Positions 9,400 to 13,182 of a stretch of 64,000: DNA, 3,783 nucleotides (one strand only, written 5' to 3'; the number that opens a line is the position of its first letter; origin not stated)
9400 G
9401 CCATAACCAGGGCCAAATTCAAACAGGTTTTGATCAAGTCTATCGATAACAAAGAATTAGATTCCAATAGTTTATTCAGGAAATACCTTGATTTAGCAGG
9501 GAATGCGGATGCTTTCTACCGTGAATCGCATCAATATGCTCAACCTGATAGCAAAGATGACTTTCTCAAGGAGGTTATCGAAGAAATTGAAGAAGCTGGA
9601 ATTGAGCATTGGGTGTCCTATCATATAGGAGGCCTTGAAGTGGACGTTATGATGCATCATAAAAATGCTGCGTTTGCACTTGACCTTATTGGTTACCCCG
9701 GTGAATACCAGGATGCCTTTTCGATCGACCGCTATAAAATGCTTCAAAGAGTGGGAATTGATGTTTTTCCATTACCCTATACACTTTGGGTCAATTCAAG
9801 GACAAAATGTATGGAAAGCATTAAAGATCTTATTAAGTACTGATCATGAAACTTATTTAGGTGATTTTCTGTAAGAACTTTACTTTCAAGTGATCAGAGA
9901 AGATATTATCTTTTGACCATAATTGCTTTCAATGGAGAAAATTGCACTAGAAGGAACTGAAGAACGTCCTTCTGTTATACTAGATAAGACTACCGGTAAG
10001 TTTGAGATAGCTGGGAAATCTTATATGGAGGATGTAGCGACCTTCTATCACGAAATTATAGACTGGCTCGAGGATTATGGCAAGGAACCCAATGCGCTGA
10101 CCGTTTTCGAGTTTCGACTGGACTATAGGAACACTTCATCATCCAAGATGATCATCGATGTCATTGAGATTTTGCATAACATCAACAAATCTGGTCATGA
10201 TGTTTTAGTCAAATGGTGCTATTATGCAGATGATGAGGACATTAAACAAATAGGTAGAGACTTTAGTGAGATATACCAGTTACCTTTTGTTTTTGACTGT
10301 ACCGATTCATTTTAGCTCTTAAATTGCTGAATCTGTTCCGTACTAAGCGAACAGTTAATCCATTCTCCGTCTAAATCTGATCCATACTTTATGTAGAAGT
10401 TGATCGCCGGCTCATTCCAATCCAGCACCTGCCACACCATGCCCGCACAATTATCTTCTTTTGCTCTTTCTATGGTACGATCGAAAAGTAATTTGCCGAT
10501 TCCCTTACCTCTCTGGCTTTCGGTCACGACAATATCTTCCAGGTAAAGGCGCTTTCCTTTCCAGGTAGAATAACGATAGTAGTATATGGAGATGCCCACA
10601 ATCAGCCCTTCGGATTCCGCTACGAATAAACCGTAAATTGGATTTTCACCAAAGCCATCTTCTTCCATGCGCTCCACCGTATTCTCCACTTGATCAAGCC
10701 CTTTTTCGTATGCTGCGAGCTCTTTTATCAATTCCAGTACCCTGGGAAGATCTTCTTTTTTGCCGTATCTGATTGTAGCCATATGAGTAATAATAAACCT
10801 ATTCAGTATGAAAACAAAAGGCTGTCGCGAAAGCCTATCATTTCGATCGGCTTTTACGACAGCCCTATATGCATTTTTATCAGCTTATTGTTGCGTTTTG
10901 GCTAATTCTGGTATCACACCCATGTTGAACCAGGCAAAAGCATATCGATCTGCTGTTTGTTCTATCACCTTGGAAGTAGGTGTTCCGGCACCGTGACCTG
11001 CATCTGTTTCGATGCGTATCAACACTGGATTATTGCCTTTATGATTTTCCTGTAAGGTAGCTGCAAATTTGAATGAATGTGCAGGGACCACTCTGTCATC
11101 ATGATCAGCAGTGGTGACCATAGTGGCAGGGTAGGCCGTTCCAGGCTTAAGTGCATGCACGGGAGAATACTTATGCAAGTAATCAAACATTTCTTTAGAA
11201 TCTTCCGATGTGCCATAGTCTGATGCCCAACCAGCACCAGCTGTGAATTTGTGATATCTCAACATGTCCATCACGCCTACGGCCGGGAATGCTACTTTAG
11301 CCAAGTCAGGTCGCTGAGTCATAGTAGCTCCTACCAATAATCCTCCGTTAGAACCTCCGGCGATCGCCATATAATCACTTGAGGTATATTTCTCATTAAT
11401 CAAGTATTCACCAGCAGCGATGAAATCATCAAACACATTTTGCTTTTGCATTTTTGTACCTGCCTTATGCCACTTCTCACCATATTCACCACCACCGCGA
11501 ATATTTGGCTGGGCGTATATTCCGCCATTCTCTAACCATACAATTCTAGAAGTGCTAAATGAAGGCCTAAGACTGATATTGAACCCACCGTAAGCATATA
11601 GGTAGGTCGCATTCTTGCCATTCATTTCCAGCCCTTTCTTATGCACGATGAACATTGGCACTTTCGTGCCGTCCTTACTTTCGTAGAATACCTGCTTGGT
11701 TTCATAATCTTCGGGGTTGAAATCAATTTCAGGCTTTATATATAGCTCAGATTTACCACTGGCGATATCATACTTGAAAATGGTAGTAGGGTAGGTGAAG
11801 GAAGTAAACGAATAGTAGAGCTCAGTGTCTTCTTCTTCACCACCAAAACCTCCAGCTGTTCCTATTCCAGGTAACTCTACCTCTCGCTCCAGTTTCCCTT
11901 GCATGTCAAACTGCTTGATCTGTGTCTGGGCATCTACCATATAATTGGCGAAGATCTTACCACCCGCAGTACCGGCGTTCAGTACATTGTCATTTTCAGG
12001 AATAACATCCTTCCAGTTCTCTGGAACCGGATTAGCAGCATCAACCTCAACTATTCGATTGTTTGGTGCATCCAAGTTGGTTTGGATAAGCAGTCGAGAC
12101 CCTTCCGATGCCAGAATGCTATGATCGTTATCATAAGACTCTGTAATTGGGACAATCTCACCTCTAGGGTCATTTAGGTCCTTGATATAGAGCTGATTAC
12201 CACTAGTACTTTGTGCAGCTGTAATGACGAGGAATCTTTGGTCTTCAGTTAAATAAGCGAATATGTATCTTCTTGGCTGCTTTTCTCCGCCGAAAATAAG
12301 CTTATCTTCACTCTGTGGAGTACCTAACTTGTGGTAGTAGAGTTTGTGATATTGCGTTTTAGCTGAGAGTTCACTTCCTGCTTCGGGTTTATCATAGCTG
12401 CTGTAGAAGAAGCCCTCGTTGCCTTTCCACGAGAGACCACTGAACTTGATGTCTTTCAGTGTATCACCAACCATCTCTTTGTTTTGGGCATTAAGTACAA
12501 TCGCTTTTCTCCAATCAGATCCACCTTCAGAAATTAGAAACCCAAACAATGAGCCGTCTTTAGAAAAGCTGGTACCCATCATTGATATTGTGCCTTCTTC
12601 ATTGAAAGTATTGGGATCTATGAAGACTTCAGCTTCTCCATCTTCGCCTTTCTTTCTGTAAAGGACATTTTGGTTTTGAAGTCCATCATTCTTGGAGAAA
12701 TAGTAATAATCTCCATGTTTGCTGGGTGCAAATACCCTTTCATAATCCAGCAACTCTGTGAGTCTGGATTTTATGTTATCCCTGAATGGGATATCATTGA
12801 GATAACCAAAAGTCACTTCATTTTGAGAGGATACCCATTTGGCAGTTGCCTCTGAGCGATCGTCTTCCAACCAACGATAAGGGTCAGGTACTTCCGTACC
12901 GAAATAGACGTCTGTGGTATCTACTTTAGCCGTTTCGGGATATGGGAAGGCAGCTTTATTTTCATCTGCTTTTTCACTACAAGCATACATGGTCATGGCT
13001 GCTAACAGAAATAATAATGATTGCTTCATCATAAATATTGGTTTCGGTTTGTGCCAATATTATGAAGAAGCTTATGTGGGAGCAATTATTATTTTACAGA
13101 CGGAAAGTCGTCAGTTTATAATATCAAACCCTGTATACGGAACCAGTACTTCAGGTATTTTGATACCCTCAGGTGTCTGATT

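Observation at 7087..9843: Upf1/DNA2-type helicase fused to a Vsr/DUF559-like endonuclease fold, with an orphan N-terminal domain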

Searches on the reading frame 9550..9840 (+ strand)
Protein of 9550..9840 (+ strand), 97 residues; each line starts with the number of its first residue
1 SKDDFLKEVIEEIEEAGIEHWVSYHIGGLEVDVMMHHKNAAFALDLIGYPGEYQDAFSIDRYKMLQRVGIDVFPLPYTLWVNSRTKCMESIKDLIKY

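Call 40: search_solved_structures(query=A4, max_evalue=10, show_alignments=5)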
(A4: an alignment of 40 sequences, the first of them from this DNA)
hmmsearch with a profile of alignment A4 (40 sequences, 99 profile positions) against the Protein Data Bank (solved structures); distinct sequences matched with E-value up to 10: 0.

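Call 41: search_protein_families(library=pfam, alignment_id=A4, max_evalue=1)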
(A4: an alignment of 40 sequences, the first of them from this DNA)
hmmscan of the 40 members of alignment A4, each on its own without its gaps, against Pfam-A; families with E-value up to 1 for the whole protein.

A. member 1, seq(97 aa): 1 family
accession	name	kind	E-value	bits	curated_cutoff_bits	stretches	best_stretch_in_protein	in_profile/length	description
PF18741.7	MTES_1575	-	1.5e-05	25.5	38.2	1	5-93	1-94/96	REase_MTES_1575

B. families by the number of members that match (of 40 scanned): 16 families
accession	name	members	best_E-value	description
PF18741.7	MTES_1575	36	6.5e-08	REase_MTES_1575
PF08378.17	NERD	4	0.0088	Nuclease-related domain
PF08373.16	RAP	1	0.011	RAP domain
PF09447.15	Cnl2_NKP2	1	0.041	Cnl2/NKP2 family protein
PF09848.15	SLFN-g3_helicase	1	0.044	Schlafen group 3, DNA/RNA helicase domain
PF24166.1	DUF7410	1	0.063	Domain of unknown function (DUF7410)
PF20799.2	PIMT_C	1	0.085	Protein-L-isoaspartyl O-methyltransferase, C-terminal domain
PF13676.11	TIR_2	1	0.09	TIR domain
PF12825.12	DUF3818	1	0.12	Domain of unknown function in PX-proteins (DUF3818)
PF21817.3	CapR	1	0.15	CapR homology domain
PF20054.4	Tc-38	1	0.17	Trypanosoma Tc-38 (p38) protein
PF05908.16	Gamma_PGA_hydro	1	0.19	Poly-gamma-glutamate hydrolase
PF22430.1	Aa-Ago_N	1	0.22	Ago, N-terminal domain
PF05875.18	Ceramidase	1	0.22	Ceramidase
PF03504.19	Chlam_OMP6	1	0.23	Chlamydia cysteine-rich outer membrane protein 6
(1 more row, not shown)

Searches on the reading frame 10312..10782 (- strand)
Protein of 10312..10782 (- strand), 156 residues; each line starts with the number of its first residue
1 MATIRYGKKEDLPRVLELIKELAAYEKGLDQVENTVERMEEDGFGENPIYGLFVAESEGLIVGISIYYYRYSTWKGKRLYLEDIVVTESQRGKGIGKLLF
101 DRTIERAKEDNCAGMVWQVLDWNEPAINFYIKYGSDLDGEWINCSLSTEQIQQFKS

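Call 6: search_protein_families(library=padloc, proteins=[window:10312-10782:-], max_evalue=0.01)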
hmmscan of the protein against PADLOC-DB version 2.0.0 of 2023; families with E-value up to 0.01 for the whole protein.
window:10312-10782:- (156 aa): 0 families

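Call 7: search_protein_families(library=pfam, proteins=[window:10312-10782:-], max_evalue=0.001)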
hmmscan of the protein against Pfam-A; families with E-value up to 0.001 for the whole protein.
window:10312-10782:- (156 aa): 4 families
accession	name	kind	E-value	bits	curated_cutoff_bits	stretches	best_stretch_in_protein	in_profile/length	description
PF00583.31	Acetyltransf_1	-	6.6e-17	62.3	20.7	1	44-133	24-114/116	Acetyltransferase (GNAT) family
PF13508.13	Acetyltransf_7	-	9.2e-12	45.6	27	1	51-134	4-81/84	Acetyltransferase (GNAT) domain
PF13673.13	Acetyltransf_10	-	1.4e-06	28.7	23.6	1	46-134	27-106/128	Acetyltransferase (GNAT) domain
PF14542.12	Acetyltransf_CG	-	0.00045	20.7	30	1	70-111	16-57/80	GCN5-related N-acetyl-transferase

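Call 8: search_protein_families(library=ncbifam, proteins=[window:10312-10782:-], max_evalue=0.001)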
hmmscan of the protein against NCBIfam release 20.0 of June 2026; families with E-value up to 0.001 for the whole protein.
window:10312-10782:- (156 aa): 11 families
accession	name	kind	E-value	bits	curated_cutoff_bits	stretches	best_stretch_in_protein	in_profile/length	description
NF041716.1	HxA_phane_GNAT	equivalog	7.2e-11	42.2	250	1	2-134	2-139/152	cyclophane-containing RiPP N-acetyltransferase HaaN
NF000487.1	stat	exception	2.6e-09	36.9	420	1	53-135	81-161/189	streptothricin N-acetyltransferase STAT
TIGR01575.1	rimI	equivalog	4.4e-07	30.1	86.4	1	54-134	36-111/132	ribosomal protein S18-alanine N-acetyltransferase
NF000360.1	sat4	exception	5.1e-07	30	380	1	77-135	95-153/180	streptothricin N-acetyltransferase Sat4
NF000359.1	sat3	exception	1.2e-06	28.8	360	1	47-139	68-156/180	streptothricin N-acetyltransferase Sat3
NF040503.1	resist_ArsN1a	equivalog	5.8e-06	26.1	170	1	4-135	1-133/159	arsinothricin resistance N-acetyltransferase ArsN1 family A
NF053587.1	SpmdActasePaiA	equivalog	7.9e-06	25.7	250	1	78-134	90-146/172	spermidine/spermine N(1)-acetyltransferase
NF002959.0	PRK03624.1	equivalog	3.9e-05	23.4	124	1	3-134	8-128/147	GNAT family acetyltransferase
NF033083.0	AAC_3_I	equivalog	6.2e-05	23.2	200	1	52-135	51-134/145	AAC(3)-I family aminoglycoside N-acetyltransferase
NF000358.1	sat2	exception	0.00023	21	360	1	49-139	61-144/174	streptothricin N-acetyltransferase Sat2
NF043067.1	AAC_6p_group_E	equivalog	0.00031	20.7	140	1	9-116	3-108/140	aminoglycoside 6'-N-acetyltransferase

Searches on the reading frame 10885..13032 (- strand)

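Call 6: search_protein_families(library=padloc, proteins=[window:10885-13032:-], max_evalue=0.01)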
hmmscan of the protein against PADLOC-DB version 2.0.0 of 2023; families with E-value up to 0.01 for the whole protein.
window:10885-13032:- (715 aa): 0 families

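Call 7: search_protein_families(library=pfam, proteins=[window:10885-13032:-], max_evalue=0.001)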
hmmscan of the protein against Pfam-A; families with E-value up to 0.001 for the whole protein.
window:10885-13032:- (715 aa): 2 families
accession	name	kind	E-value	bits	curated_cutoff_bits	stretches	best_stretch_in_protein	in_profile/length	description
PF02897.21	Peptidase_S9_N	-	7.9e-128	427.2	24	1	32-431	1-411/414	Prolyl oligopeptidase, N-terminal beta-propeller domain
PF00326.27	Peptidase_S9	-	8.4e-64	215.4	22.6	1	490-704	1-210/213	Prolyl oligopeptidase family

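Call 8: search_protein_families(library=ncbifam, proteins=[window:10885-13032:-], max_evalue=0.001)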
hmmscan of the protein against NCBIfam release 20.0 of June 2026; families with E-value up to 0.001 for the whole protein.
window:10885-13032:- (715 aa): 2 families
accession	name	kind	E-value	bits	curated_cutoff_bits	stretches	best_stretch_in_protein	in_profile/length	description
NF007511.0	PRK10115.1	equivalog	1.5e-58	198.8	1313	1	229-699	199-671/686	oligopeptidase B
NF053518.1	DipepPtdsDpp5Prph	equivalog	2.8e-08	32.8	900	1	325-566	277-519/655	dipeptidyl-peptidase Dpp5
